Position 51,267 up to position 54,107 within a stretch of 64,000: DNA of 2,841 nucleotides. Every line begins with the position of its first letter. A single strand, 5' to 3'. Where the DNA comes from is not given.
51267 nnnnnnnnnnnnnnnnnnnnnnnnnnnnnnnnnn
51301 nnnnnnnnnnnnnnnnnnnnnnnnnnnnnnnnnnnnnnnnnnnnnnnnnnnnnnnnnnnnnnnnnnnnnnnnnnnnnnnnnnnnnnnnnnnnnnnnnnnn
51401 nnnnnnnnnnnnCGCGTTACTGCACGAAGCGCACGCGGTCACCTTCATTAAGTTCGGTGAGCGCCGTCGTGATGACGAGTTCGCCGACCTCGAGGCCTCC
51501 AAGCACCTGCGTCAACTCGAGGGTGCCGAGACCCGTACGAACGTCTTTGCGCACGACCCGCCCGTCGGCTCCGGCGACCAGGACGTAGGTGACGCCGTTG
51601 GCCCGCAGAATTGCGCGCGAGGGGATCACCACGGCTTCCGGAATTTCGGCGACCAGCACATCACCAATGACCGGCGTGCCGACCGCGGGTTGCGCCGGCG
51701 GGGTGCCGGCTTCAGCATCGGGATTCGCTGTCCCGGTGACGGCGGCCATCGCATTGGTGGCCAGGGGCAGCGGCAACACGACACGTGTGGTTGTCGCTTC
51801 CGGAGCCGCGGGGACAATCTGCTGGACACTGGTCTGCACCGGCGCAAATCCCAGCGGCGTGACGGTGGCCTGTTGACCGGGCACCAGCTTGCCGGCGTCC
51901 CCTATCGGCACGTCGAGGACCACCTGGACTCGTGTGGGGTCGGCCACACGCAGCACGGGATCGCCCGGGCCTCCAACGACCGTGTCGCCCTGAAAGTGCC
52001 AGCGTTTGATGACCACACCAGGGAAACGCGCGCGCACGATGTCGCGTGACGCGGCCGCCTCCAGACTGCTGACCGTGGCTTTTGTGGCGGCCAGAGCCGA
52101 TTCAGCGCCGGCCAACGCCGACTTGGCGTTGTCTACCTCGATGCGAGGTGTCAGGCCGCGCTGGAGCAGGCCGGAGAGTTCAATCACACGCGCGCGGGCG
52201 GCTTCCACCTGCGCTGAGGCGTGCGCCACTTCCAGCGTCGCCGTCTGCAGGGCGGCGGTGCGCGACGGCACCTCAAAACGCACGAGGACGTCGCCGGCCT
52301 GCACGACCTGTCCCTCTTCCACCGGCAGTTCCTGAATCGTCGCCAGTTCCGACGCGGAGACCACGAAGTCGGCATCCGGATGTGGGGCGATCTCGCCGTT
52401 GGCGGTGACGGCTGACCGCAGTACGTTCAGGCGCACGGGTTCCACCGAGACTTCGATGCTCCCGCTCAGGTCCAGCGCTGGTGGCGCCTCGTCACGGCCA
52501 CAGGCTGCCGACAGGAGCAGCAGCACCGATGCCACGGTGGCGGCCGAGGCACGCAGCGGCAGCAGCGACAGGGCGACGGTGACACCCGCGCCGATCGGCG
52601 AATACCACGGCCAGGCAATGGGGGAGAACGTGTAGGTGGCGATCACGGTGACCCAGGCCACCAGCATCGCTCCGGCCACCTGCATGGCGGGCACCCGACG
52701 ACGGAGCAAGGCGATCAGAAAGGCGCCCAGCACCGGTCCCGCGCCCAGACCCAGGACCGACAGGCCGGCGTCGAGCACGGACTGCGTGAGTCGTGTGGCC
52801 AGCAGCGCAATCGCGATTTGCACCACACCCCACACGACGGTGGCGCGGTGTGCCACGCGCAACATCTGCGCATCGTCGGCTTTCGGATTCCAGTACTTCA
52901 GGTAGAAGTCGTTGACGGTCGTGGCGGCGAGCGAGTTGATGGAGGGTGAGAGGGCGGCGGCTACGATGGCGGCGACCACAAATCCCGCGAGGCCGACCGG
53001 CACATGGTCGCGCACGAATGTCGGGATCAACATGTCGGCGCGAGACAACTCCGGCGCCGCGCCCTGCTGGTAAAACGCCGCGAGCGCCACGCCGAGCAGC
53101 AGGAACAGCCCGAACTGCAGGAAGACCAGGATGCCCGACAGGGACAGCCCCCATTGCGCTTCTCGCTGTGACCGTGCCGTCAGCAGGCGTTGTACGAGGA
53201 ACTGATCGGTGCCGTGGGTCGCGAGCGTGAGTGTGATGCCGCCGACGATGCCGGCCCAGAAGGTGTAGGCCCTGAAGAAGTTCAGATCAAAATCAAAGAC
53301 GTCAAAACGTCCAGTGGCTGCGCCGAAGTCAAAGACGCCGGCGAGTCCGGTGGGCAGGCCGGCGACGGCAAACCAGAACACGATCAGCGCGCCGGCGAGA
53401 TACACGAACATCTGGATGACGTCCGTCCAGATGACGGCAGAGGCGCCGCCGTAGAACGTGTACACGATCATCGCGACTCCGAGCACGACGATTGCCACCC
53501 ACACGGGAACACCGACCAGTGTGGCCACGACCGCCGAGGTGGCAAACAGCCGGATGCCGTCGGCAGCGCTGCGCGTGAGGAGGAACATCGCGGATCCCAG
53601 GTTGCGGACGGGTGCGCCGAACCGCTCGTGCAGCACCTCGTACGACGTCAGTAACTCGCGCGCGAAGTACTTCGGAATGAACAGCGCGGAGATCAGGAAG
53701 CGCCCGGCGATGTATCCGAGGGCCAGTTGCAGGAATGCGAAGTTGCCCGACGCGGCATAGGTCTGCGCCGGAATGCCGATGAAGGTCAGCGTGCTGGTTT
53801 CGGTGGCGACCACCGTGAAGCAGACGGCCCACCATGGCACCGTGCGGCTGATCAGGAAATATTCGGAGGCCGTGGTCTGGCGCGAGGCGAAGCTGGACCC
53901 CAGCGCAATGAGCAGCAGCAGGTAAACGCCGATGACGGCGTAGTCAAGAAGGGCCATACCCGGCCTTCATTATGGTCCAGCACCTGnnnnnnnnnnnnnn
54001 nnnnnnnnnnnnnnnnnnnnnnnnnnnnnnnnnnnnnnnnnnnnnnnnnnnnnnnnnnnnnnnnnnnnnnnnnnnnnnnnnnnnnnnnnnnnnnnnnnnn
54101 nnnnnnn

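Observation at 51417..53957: Sodium/solute symporter fused in frame to a full membrane-fusion (HlyD-type) adaptor, with no pump partner nearby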

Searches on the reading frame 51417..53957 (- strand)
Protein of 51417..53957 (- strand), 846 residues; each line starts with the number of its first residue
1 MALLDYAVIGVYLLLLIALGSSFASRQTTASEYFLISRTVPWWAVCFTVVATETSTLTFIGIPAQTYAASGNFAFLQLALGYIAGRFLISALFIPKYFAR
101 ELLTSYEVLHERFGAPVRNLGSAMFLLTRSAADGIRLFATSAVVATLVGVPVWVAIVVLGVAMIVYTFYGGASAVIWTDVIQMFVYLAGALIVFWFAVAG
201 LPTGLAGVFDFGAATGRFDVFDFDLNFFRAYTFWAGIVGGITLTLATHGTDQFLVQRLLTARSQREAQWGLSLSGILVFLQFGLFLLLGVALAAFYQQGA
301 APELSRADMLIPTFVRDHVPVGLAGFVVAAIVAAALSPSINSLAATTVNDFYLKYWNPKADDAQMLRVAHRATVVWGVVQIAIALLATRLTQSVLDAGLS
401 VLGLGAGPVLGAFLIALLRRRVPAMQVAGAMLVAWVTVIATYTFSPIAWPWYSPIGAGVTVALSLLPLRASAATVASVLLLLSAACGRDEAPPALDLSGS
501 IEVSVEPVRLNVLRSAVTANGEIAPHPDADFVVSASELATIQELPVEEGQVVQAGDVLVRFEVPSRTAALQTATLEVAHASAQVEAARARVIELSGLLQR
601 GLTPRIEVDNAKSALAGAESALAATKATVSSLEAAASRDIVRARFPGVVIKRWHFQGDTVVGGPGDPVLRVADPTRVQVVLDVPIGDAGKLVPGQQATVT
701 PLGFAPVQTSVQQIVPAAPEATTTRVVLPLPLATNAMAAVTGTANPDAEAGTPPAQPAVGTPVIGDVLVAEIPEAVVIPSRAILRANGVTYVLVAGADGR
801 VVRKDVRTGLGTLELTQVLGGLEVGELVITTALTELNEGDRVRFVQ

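Call 6: search_protein_families(library=pfam, proteins=[window:51417-53957:-], max_evalue=0.01)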
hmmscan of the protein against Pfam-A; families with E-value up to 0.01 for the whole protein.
window:51417-53957:- (846 aa): 4 families
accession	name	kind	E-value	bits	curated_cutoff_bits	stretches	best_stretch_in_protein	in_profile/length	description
PF00474.23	SSF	-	1.3e-34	120.3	22.8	1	33-433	1-402/406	Sodium:solute symporter family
PF16576.10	HlyD_D23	-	1.7e-11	44.3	30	1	513-724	2-194/214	Barrel-sandwich domain of CusB or HlyD membrane-fusion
PF13437.12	HlyD_3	-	8.7e-10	39.7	22.2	1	641-722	2-83/106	HlyD family secretion protein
PF13533.13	Biotin_lipoyl_2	-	0.00011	22.4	29.8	1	540-561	10-31/32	Biotin-lipoyl like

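Call 7: search_protein_families(library=ncbifam, proteins=[window:51417-53957:-], max_evalue=0.01)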
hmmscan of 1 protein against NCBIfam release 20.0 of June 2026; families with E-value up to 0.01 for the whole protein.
window:51417-53957:- (846 aa): 19 families
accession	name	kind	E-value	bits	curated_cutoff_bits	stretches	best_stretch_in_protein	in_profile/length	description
TIGR00813.1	sss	superfamily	6e-61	206.7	184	1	33-425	1-402/411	sodium/solute symporter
NF007790.0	PRK10484.1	equivalog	3.8e-35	121.7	401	1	13-444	12-454/527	solute:sodium symporter family transporter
TIGR01730.1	RND_mfp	subfamily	3.9e-32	111.5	94.9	1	508-843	6-320/322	efflux RND transporter periplasmic adaptor subunit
TIGR00999.1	8a0102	subfamily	6.1e-25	87.9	319.3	2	549-725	1-178/271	CzcB/NccB family metal efflux transporter periplasmic adaptor subunit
TIGR02121.1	Na_Pro_sym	equivalog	8.3e-20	71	515.5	1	7-442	5-438/488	sodium/proline symporter PutP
TIGR02119.1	panF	equivalog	1e-18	67.6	328.05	1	10-390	10-389/471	sodium/pantothenate symporter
NF008589.1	PRK11556.1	equivalog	3.6e-13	49.2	391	1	544-845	98-388/392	MdtA/MuxA family multidrug efflux RND transporter periplasmic adaptor subunit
TIGR01843.1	type_I_hlyD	subfamily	8.1e-11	41.5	208.65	1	513-590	27-103/422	HlyD family type I secretion periplasmic adaptor subunit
NF033138.2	RND-peri-MexC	equivalog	1.4e-10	40.8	625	2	774-843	300-370/375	MexC family multidrug efflux RND transporter periplasmic adaptor subunit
TIGR02971.1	heterocyst_DevB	subfamily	1.5e-09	37.7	129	2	517-589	1-76/327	ABC exporter membrane fusion protein, DevB family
NF007850.1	PRK10559.1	equivalog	2.4e-07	30.2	400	1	529-713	38-221/303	p-hydroxybenzoic acid efflux pump subunit AaeA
NF000272.2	OqxA_adapt_sub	exception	6.2e-06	25.4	835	1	541-637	78-174/391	multidrug efflux RND transporter periplasmic adaptor subunit OqxA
NF007132.1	PRK09578.1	equivalog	3.5e-05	22.7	512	1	770-845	301-376/396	MexX/AxyX family multidrug efflux RND transporter periplasmic adaptor subunit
NF006903.2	PRK09395.1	subfamily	7.9e-05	21.2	750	1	17-391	49-430/552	cation/acetate symporter ActP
TIGR00998.1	8a0101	subfamily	9e-05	21.6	390.8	1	540-620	52-122/334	EmrA/EmrK family multidrug efflux transporter periplasmic adaptor subunit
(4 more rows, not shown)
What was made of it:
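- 52563..53957 (-): SSS (SLC5-type) symporter domain, aa 1-465. It has 13 TM helices with the N-terminus outside and the C-terminus inside. Pfam SSF and TIGR00813 score above their cut-offs (calls 6, 7).
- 51420..52499 (-): Periplasmic adaptor (MFP) domain, aa 487-846. It comprises a disordered tether (487-500), lipoyl halves, an alpha-hairpin, a beta-barrel and a membrane-proximal domain. TIGR01730 scores 111.5 bits against a cut-off of 94.9 (call 7).
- On Periplasmic adaptor / membrane fusion protein family (TC 8.A.1; TIGR01730): PF16576 and PF13437 score above their cut-offs (calls 6, 7).
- Checked: HlyD_D23 and HlyD_3 also match (calls 6, 7).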

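Call 8: find_homologous_proteins(query=window:51417-53957:-, max_evalue=1e-10)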
Query window:51417-53957:- (846 aa): 5435 proteins with E <= 1e-10 among 8000 candidates; the best 120 are listed.
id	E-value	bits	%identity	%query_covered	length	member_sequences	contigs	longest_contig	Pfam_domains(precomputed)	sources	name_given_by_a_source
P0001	0.0e+0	1785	100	100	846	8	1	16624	PF25989.1,PF00474.24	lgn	-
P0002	0.0e+0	1352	76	100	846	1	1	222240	PF25989.1,PF25967.1,PF00474.24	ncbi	-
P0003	0.0e+0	1315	73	100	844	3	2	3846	PF25989.1,PF25967.1,PF00474.24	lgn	-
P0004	0.0e+0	1305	72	100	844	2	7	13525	PF25989.1,PF25967.1,PF00474.24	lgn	-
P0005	0.0e+0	1293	71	100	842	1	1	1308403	PF25989.1,PF25967.1,PF00474.24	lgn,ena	-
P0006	0.0e+0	1285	71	100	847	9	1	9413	PF25989.1,PF25967.1,PF00474.24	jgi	jgi:SSS family solute:Na+ symporter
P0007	0.0e+0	1282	71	100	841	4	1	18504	PF25989.1,PF25967.1,PF00474.24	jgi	-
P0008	0.0e+0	1279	70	100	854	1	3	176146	PF25989.1,PF25967.1,PF00474.24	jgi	jgi:SSS family transporter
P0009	0.0e+0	1278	71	100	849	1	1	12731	PF25989.1,PF25967.1,PF00474.24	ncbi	-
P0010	0.0e+0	1271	69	100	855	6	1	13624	PF25989.1,PF25967.1,PF00474.24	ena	-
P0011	0.0e+0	1268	69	100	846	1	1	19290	PF25989.1,PF25967.1,PF00474.24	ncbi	-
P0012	0.0e+0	1266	70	100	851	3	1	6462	PF25989.1,PF25967.1,PF00474.24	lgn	-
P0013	0.0e+0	1206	67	100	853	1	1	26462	PF25989.1,PF00474.24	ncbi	-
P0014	0.0e+0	1206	68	100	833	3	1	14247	PF25989.1,PF25967.1,PF00474.24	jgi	-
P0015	0.0e+0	1202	69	100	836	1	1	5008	PF25989.1,PF25967.1,PF00474.24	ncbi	ncbi:MAG: efflux RND transporter periplasmic adaptor subunit [Vicinamibacterales bacterium]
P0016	0.0e+0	1198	66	100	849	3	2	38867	PF25989.1,PF25967.1,PF00474.24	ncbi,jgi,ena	jgi:solute:Na+ symporter, SSS family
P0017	0.0e+0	1196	67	100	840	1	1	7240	PF25989.1,PF25967.1,PF00474.24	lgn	-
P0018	0.0e+0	1194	68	100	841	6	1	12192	PF25989.1,PF25967.1,PF00474.24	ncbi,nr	ncbi:MAG: efflux RND transporter periplasmic adaptor subunit [Acidobacteria bacterium]|nr:efflux RND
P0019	0.0e+0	1192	67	100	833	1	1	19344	PF25989.1,PF25967.1,PF00474.24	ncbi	-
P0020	0.0e+0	1183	68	100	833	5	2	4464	PF25989.1,PF25967.1,PF00474.24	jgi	jgi:RND family efflux transporter MFP subunit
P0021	0.0e+0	1181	67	100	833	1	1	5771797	PF25989.1,PF25967.1,PF00474.24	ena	-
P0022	0.0e+0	1179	68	100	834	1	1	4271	PF25989.1,PF25967.1,PF00474.24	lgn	-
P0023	0.0e+0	1176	67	100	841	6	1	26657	PF25989.1,PF25967.1,PF00474.24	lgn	-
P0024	0.0e+0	1176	66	100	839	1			PF25989.1,PF25967.1,PF00474.24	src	-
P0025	0.0e+0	1163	67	100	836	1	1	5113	PF25989.1,PF25967.1,PF00474.24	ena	-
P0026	0.0e+0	1159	66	99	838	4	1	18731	PF25989.1,PF25967.1,PF00474.24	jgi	-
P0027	0.0e+0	1156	66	100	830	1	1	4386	PF25984.1,PF25989.1,PF25967.1,PF00474.24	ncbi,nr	ncbi:MAG TPA: efflux RND transporter periplasmic adaptor subunit [Vicinamibacterales bacterium]|nr:e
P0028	0.0e+0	1155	65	100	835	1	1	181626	PF25989.1,PF25967.1,PF00474.24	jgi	jgi:SSS family solute:Na+ symporter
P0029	0.0e+0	1152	66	100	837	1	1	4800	PF25989.1,PF25967.1,PF00474.24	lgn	-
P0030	0.0e+0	1149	67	100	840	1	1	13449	PF25989.1,PF25967.1,PF00474.24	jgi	jgi:SSS family solute:Na+ symporter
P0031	0.0e+0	1146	66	100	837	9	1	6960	PF25989.1,PF25967.1,PF00474.24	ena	-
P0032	0.0e+0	1141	66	100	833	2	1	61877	PF25989.1,PF25967.1,PF00474.24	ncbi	-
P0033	0.0e+0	1141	65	100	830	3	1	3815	PF25989.1,PF25967.1,PF00474.24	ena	-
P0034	0.0e+0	1141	64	99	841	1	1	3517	PF25989.1,PF25967.1,PF00474.24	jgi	jgi:SSS family solute:Na+ symporter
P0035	0.0e+0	1137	66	100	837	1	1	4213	PF25989.1,PF25967.1,PF00474.24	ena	-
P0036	0.0e+0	1104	64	100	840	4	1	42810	PF25989.1,PF25967.1,PF00474.24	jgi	-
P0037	0.0e+0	1066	66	93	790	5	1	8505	PF00474.24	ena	-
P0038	7.4e-293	992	65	88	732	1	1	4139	PF25989.1,PF25967.1,PF00474.24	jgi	jgi:solute:Na+ symporter, SSS family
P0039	4.2e-244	831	84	55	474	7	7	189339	PF00474.24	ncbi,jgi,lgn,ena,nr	ncbi:MAG: sodium/solute symporter [Acidimicrobiia bacterium]|nr:sodium/solute symporter [Acidimicrob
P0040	2.8e-233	795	60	77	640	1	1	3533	PF25989.1,PF25967.1,PF00474.24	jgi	jgi:RND family efflux transporter MFP subunit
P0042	2.1e-159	551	60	54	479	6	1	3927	PF00474.24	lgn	-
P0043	5.2e-159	550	58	54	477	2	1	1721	PF00474.24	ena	-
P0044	9.8e-159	549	57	58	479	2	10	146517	PF00474.24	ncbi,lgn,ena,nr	ncbi:MAG: sodium:solute symporter [Acidobacteria bacterium]|nr:sodium:solute symporter [Acidobacteri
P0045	1.4e-158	548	59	54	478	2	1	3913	PF00474.24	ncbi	-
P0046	2.1e-158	548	58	54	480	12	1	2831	PF00474.24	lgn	-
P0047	4.9e-158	546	59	55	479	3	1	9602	PF00474.24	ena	-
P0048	1.4e-157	545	55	57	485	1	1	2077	PF00474.24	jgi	jgi:SSS family transporter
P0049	2.6e-157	544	60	55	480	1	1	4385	PF00474.24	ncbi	-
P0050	8.0e-157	542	58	54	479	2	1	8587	PF00474.24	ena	-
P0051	1.6e-156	541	58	55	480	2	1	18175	PF00474.24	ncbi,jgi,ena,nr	ncbi:MAG TPA: sodium:solute symporter [Luteitalea sp.]|nr:sodium:solute symporter [Luteitalea sp.]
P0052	1.7e-156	541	57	56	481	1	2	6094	PF00474.24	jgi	jgi:SSS family solute:Na+ symporter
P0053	3.7e-156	540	58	54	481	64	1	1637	PF00474.24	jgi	jgi:SSS family solute:Na+ symporter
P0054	4.6e-156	540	57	55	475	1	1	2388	PF00474.24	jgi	jgi:SSS family transporter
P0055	5.9e-156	539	57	55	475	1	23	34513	PF00474.24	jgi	jgi:SSS family transporter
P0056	6.5e-156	539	58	55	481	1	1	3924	PF00474.24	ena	-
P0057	9.2e-156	539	57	55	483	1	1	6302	PF00474.24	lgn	-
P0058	2.6e-155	537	58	56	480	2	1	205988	PF00474.24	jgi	jgi:SSS family solute:Na+ symporter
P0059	3.6e-155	537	57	55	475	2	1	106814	PF00474.24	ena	-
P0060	4.2e-155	537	58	55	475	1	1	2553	PF00474.24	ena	-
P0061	4.3e-155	537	56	55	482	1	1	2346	PF00474.24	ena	-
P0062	5.7e-155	536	58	55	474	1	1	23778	PF00474.24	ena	-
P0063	7.1e-155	536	58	53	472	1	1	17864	PF00474.24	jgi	jgi:SSS family solute:Na+ symporter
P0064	8.7e-155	536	58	54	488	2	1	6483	PF00474.24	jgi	jgi:SSS family transporter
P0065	8.8e-155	536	58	55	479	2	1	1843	PF00474.24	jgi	jgi:SSS family solute:Na+ symporter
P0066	9.4e-155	535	59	55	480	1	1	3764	PF00474.24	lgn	-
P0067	1.0e-154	535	57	55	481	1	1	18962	PF00474.24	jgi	jgi:solute:Na+ symporter, SSS family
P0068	1.0e-154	535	58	54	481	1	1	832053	PF00474.24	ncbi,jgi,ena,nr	ncbi:MAG TPA: sodium:solute symporter [Vicinamibacterales bacterium]|nr:sodium:solute symporter [Vic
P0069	1.1e-154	535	59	55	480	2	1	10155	PF00474.24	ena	-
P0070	1.1e-154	535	59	55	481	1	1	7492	PF00474.24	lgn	-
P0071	1.4e-154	535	60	54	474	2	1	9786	PF00474.24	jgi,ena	-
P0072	1.5e-154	535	58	55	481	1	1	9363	PF00474.24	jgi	jgi:SSS family transporter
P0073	1.5e-154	535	59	54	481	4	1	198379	PF00474.24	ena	-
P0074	1.6e-154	535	57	54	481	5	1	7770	PF00474.24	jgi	jgi:SSS family solute:Na+ symporter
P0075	1.7e-154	535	58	54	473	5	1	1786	PF00474.24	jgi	jgi:SSS family transporter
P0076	1.8e-154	535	57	56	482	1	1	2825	PF00474.24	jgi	jgi:SSS family transporter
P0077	1.9e-154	534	58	55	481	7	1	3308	PF00474.24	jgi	jgi:SSS family transporter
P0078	2.2e-154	534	59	54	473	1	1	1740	PF00474.24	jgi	jgi:solute:Na+ symporter, SSS family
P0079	2.3e-154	534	58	55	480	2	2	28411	PF00474.24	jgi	jgi:solute:Na+ symporter, SSS family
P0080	2.6e-154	534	58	56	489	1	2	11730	PF00474.24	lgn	-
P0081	2.6e-154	534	58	55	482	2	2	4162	PF00474.24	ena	-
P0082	2.7e-154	534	59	54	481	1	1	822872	PF00474.24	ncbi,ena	-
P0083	3.3e-154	534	56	56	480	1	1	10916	PF00474.24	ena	-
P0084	3.3e-154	534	57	56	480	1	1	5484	PF00474.24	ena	-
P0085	3.6e-154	534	56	56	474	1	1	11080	PF00474.24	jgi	jgi:solute:Na+ symporter, SSS family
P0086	4.0e-154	533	57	54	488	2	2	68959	PF00474.24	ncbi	-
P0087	4.6e-154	533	59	54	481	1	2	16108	PF00474.24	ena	-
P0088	4.8e-154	533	58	55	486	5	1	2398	PF00474.24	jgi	jgi:SSS family transporter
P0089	5.5e-154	533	57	54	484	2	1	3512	PF00474.24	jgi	jgi:SSS family transporter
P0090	6.2e-154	533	58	55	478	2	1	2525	PF00474.24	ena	-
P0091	7.8e-154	532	58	55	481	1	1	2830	PF00474.24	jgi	jgi:SSS family transporter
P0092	8.1e-154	532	60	51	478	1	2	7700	PF00474.24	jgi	jgi:SSS family transporter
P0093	8.9e-154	532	60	54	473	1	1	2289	PF00474.24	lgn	-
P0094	9.3e-154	532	56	55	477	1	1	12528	PF00474.24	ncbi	-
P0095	9.7e-154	532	60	54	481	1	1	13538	PF00474.24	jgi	jgi:SSS family transporter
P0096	1.1e-153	532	58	56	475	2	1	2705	PF00474.24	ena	-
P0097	1.1e-153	532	57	55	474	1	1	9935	PF00474.24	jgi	jgi:SSS family transporter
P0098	1.1e-153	532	57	55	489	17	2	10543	PF00474.24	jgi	jgi:SSS family transporter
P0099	1.2e-153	532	59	54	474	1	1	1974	PF00474.24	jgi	-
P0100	1.2e-153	532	58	55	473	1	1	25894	PF00474.24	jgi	jgi:SSS family transporter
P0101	1.3e-153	532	59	54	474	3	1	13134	PF00474.24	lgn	-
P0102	1.3e-153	532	57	54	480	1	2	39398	PF00474.24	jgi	jgi:SSS family transporter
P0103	1.3e-153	532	58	55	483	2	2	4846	PF00474.24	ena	-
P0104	1.3e-153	532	57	55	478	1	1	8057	PF00474.24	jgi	jgi:SSS family solute:Na+ symporter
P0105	1.3e-153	532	57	55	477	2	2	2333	PF00474.24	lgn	-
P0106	1.4e-153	532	57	56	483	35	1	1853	PF00474.24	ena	-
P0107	1.4e-153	532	59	55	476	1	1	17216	PF00474.24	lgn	-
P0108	1.5e-153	531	58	54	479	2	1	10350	PF00474.24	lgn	-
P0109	1.6e-153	531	57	55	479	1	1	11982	PF00474.24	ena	-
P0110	1.6e-153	531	58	55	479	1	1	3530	PF00474.24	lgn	-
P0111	1.7e-153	531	58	54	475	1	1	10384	PF00474.24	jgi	jgi:SSS family transporter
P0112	1.7e-153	531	58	54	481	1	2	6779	PF00474.24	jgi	jgi:SSS family transporter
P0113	1.8e-153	531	57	56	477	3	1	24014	PF00474.24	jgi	jgi:solute:Na+ symporter, SSS family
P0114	1.9e-153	531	59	54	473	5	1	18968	PF00474.24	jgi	jgi:SSS family transporter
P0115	2.2e-153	531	58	55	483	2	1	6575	PF00474.24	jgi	-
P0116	2.7e-153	531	59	54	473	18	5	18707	PF00474.24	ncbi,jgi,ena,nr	ncbi:MAG TPA: sodium:solute symporter [Vicinamibacterales bacterium]|jgi:SSS family transporter|nr:s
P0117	2.8e-153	531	58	55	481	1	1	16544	PF00474.24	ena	-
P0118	2.9e-153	531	57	55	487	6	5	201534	PF00474.24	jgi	jgi:SSS family transporter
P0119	2.9e-153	531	58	55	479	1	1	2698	PF00474.24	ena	-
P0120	3.3e-153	530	57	55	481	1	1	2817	PF00474.24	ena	-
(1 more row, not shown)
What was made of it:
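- Checked: 36 full-length orthologs at 64-76% identity carry the same architecture (call 8).
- The same uninterrupted frame occurs in 36 or more independently assembled orthologs from NCBI, JGI, ENA and Logan (call 8).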

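Call 11: find_encoding_contigs(protein=P0002, flank=10000, max_places=2)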
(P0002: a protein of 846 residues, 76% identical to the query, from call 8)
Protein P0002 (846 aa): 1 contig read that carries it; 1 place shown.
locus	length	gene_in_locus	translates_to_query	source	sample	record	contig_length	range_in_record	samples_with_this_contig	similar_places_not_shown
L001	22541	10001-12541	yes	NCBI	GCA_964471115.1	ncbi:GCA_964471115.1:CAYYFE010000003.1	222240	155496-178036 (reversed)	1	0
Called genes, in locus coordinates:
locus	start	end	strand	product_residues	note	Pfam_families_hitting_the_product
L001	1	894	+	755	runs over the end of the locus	PF05960:DUF885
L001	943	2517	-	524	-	PF26514:DUF8173, PF06271:RDD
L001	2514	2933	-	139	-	-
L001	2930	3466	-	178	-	PF04542:Sigma70_r2, PF04545:Sigma70_r4, PF08281:Sigma70_r4_2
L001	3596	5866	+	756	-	PF05960:DUF885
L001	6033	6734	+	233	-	-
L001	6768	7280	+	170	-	-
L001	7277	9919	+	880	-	PF13185:GAF_2 (weak), PF13426:PAS_9 (weak), PF00512:HisKA, PF02518:HATPase_c, PF00072:Response_reg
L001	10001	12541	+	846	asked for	PF00474:SSF, PF25967:RND-MFP_C, PF25989:YknX_C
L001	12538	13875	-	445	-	PF02518:HATPase_c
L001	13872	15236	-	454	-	PF00072:Response_reg, PF00158:Sigma54_activat, PF14532:Sigma54_activ_2, PF07728:AAA_5 (weak), PF25601:AAA_lid_14, PF18024:HTH_50 (faint), PF02954:HTH_8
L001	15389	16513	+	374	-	PF00072:Response_reg, PF07228:SpoIIE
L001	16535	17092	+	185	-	PF02353:CMAS (weak), PF08123:DOT1 (weak), PF01170:UPF0020 (faint), PF06325:PrmA, PF09445:Methyltransf_15 (weak), PF13847:Methyltransf_31, PF08241:Methyltransf_11 (weak), PF13649:Methyltransf_25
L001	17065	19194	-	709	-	-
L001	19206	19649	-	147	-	PF00293:NUDIX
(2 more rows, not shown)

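Call 12: find_encoding_contigs(protein=P0021, flank=10000, max_places=2)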
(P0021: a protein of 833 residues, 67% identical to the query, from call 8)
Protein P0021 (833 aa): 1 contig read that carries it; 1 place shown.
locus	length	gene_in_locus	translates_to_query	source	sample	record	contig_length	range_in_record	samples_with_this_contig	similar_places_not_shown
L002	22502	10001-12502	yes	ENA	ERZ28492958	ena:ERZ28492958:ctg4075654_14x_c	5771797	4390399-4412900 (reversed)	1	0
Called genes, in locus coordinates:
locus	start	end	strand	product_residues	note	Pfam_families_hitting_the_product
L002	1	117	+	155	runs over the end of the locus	-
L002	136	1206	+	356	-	-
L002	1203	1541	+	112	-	PF00391:PEP-utilizers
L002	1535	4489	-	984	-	PF01326:PPDK_N, PF00391:PEP-utilizers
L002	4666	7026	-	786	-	PF12704:MacB_PCD, PF02687:FtsX, PF12704:MacB_PCD, PF02687:FtsX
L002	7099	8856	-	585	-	PF26514:DUF8173, PF06271:RDD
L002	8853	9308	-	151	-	-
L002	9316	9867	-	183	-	PF04542:Sigma70_r2, PF08281:Sigma70_r4_2, PF04545:Sigma70_r4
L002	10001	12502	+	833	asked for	PF00474:SSF, PF25967:RND-MFP_C, PF25989:YknX_C (weak)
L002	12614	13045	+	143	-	-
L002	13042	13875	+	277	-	PF01135:PCMT, PF13847:Methyltransf_31 (weak), PF08241:Methyltransf_11 (weak), PF08242:Methyltransf_12 (weak), PF13649:Methyltransf_25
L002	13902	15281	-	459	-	PF02518:HATPase_c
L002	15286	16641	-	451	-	PF00072:Response_reg, PF00158:Sigma54_activat, PF14532:Sigma54_activ_2, PF07728:AAA_5 (weak), PF25601:AAA_lid_14, PF02954:HTH_8, PF18024:HTH_50 (faint)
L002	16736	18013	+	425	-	PF00072:Response_reg, PF07228:SpoIIE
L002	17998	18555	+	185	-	PF02353:CMAS (weak), PF08123:DOT1 (faint), PF01170:UPF0020 (faint), PF06325:PrmA, PF13847:Methyltransf_31, PF08241:Methyltransf_11 (weak), PF13649:Methyltransf_25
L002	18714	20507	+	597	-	-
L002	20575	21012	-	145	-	PF00293:NUDIX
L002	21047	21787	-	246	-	PF08713:DNA_alkylation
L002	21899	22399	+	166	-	PF00111:Fer2, PF01799:Fer2_2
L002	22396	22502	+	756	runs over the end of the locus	PF20256:MoCoBD_2, PF02738:MoCoBD_1, PF20256:MoCoBD_2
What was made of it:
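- On Tripartite efflux system (adaptor plus RND/ABC/MFS pump plus outer-membrane factor): L002 has an orphan duplicated MacB-like permease 3 kb away (call 12).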
